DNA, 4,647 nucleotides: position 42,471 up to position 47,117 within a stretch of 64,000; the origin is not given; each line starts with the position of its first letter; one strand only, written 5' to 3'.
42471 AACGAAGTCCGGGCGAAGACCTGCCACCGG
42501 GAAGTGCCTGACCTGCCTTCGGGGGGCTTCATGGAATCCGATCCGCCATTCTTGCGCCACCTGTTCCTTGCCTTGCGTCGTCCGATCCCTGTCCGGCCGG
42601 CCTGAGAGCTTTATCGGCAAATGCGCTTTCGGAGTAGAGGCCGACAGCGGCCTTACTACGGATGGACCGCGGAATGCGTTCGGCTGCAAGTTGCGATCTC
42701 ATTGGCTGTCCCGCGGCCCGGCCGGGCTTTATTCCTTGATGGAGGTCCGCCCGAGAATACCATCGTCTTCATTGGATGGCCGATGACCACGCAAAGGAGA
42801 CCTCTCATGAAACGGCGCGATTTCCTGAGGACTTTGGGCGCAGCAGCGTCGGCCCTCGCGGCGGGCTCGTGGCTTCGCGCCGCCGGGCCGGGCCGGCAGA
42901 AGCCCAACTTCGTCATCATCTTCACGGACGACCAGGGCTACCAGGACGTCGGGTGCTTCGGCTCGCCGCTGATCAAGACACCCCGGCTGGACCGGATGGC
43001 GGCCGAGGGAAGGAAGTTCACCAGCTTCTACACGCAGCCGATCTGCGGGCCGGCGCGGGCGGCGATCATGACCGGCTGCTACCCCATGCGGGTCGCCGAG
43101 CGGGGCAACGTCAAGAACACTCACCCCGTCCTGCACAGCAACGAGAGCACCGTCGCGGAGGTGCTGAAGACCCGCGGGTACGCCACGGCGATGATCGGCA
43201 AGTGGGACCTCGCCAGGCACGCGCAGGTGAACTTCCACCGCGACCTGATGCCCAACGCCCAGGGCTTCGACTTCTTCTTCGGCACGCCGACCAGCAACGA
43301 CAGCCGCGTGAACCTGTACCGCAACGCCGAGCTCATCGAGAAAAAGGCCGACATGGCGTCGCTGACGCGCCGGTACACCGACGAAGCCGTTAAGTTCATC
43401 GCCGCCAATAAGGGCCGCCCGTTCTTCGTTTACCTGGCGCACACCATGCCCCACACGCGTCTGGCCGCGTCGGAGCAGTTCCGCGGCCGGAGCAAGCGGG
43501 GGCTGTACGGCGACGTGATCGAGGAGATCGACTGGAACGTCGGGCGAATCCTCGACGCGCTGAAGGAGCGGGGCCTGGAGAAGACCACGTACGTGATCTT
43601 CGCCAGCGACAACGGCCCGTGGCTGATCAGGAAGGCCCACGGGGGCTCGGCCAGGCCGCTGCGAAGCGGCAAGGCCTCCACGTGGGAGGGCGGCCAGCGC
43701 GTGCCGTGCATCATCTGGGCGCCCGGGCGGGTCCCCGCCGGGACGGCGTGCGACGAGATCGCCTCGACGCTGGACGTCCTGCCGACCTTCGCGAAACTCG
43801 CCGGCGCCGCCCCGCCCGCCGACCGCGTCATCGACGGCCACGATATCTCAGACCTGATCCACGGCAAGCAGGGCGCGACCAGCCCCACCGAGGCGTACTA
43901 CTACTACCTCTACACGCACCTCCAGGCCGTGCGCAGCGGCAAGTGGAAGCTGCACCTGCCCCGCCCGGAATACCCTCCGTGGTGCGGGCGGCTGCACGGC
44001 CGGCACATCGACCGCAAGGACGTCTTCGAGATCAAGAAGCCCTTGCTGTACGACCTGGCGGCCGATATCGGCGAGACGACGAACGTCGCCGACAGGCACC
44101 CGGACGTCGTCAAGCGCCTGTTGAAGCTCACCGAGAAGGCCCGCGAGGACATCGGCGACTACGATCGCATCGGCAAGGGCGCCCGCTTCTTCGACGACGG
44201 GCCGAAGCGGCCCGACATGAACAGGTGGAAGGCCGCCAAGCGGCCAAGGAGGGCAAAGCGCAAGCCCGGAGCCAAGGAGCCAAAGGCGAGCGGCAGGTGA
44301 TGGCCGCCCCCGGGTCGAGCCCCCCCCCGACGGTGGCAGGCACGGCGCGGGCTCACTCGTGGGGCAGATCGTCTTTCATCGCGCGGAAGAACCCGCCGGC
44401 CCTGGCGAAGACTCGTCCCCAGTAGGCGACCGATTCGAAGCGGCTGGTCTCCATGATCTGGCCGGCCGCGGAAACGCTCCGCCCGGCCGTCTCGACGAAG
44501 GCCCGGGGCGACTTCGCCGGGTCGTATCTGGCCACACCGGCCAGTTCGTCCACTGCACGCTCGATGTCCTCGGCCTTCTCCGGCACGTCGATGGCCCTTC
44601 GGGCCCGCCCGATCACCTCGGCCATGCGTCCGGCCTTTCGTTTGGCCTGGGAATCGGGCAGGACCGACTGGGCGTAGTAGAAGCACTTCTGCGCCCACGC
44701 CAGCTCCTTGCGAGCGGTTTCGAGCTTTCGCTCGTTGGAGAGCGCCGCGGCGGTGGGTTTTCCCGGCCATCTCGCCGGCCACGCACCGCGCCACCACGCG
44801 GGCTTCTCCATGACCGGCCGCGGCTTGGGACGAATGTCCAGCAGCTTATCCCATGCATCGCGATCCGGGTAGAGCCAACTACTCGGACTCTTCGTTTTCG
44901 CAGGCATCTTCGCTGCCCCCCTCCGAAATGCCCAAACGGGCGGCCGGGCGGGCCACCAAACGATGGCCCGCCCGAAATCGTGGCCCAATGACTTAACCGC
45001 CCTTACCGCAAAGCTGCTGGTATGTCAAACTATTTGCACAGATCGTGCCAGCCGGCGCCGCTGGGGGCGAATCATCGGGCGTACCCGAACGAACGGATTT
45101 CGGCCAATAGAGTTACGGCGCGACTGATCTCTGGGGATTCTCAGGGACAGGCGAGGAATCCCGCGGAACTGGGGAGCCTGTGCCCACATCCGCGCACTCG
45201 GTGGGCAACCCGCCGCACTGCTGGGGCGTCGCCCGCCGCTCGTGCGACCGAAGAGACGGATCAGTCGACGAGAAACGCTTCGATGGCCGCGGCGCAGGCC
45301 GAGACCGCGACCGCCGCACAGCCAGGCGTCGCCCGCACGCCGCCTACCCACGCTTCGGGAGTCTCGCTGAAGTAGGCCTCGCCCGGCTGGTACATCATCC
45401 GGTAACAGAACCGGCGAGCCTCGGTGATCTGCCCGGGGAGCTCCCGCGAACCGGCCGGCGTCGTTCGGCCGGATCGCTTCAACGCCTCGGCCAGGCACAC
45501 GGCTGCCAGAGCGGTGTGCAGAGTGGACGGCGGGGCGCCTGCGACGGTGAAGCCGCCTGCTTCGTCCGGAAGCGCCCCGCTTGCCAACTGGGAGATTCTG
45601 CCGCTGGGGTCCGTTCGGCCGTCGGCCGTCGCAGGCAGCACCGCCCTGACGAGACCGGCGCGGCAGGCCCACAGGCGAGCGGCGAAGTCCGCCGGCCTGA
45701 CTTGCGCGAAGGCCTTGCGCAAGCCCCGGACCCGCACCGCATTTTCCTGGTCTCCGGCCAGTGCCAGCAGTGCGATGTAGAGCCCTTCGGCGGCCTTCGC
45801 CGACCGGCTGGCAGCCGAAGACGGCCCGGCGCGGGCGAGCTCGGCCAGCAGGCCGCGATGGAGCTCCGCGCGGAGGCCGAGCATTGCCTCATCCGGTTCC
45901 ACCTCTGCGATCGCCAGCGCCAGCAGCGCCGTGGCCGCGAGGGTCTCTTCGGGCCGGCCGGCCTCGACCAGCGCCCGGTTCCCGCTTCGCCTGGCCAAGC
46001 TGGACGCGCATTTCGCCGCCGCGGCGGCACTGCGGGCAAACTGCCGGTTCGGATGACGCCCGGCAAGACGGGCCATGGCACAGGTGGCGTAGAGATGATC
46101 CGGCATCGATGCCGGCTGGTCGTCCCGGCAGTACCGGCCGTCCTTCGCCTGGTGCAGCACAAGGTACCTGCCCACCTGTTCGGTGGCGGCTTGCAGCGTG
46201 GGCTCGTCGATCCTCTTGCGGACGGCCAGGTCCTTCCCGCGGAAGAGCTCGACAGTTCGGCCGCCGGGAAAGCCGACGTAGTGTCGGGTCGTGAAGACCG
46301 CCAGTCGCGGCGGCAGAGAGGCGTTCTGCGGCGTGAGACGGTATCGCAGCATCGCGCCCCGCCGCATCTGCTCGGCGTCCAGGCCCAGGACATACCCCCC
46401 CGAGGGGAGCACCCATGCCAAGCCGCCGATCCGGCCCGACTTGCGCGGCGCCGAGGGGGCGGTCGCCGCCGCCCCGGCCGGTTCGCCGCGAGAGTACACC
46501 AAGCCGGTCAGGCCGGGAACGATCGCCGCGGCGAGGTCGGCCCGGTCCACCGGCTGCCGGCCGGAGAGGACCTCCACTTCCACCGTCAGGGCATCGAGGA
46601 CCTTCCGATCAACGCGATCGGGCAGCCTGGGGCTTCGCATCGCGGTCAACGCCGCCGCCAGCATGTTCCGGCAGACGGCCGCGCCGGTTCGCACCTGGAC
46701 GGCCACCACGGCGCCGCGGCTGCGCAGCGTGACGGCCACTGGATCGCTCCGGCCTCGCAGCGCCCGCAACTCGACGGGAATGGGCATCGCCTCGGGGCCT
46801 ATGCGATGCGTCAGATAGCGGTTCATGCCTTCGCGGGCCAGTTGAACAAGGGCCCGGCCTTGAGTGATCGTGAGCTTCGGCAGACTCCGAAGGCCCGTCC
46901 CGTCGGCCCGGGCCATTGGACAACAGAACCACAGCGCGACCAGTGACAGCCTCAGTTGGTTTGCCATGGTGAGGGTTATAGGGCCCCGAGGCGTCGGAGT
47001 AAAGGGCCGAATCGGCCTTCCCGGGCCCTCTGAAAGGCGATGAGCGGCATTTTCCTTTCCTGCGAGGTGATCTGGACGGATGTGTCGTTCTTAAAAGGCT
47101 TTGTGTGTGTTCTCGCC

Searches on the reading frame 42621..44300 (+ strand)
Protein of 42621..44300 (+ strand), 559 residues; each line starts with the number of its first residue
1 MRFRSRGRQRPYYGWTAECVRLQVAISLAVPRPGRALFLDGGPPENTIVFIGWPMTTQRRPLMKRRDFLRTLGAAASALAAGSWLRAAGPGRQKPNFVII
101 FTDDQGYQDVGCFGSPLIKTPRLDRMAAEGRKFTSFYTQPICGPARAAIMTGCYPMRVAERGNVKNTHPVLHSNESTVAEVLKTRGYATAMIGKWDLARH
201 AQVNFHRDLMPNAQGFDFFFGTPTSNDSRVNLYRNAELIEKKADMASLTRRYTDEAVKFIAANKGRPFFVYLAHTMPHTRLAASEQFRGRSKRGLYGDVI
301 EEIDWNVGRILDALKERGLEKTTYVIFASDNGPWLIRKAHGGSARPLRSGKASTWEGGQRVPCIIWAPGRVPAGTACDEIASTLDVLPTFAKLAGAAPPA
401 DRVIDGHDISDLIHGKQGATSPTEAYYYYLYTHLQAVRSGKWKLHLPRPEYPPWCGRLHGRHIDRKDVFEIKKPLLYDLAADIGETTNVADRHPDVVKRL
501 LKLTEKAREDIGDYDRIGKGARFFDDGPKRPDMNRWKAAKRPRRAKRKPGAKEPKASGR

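Call 21: search_protein_families(library=pfam, proteins=[window:42621-44300:+], max_evalue=0.001)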
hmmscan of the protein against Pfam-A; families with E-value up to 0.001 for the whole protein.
window:42621-44300:+ (559 aa): 4 families
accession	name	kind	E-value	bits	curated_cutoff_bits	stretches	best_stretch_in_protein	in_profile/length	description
PF00884.28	Sulfatase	-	3.4e-58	197.8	25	1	95-396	1-301/301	Sulfatase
PF14707.11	Sulfatase_C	-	2.7e-12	47.8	30.9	1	421-512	1-97/127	C-terminal region of aryl-sulfatase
PF16347.10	SGSH_C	-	1.4e-08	35.5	29.3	1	355-438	12-94/154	N-sulphoglucosamine sulphohydrolase, C-terminal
PF01663.27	Phosphodiest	-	6.1e-05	23.2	23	1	119-332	19-220/342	Type I phosphodiesterase / nucleotide pyrophosphatase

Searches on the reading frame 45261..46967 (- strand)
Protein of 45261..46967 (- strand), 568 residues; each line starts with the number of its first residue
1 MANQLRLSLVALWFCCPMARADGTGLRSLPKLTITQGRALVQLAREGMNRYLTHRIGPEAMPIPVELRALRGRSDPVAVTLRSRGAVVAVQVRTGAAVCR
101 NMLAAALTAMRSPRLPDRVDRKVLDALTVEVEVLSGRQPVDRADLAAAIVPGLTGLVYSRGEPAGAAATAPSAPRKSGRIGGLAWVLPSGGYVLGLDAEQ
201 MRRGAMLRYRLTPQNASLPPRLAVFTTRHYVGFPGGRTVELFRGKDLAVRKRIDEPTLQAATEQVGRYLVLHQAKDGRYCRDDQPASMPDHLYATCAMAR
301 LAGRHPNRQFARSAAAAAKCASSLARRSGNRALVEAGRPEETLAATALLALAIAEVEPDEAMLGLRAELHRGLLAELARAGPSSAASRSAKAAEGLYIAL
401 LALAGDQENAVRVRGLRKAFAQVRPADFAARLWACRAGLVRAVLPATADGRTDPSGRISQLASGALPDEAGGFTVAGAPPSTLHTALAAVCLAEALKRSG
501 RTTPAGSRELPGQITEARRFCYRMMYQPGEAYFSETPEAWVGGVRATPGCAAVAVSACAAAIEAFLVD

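Call 3: search_protein_families(library=pfam, proteins=[window:45261-46967:-], max_evalue=0.01)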
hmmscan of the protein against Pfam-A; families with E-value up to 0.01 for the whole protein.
window:45261-46967:- (568 aa): 0 families

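Call 43: search_protein_families(library=ncbifam, proteins=[window:45261-46967:-], max_evalue=0.01)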
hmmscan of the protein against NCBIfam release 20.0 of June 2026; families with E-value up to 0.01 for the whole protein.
window:45261-46967:- (568 aa): 2 families
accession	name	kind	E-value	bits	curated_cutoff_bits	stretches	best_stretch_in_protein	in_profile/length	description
NF002000.0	PRK00801.1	equivalog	1.2e-06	27.8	273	1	31-162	3-135/201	hypothetical protein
TIGR04335.1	AmmeMemoSam_A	hypoth_equivalog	0.0016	17.9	99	1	104-162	67-127/175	AmmeMemoRadiSam system protein A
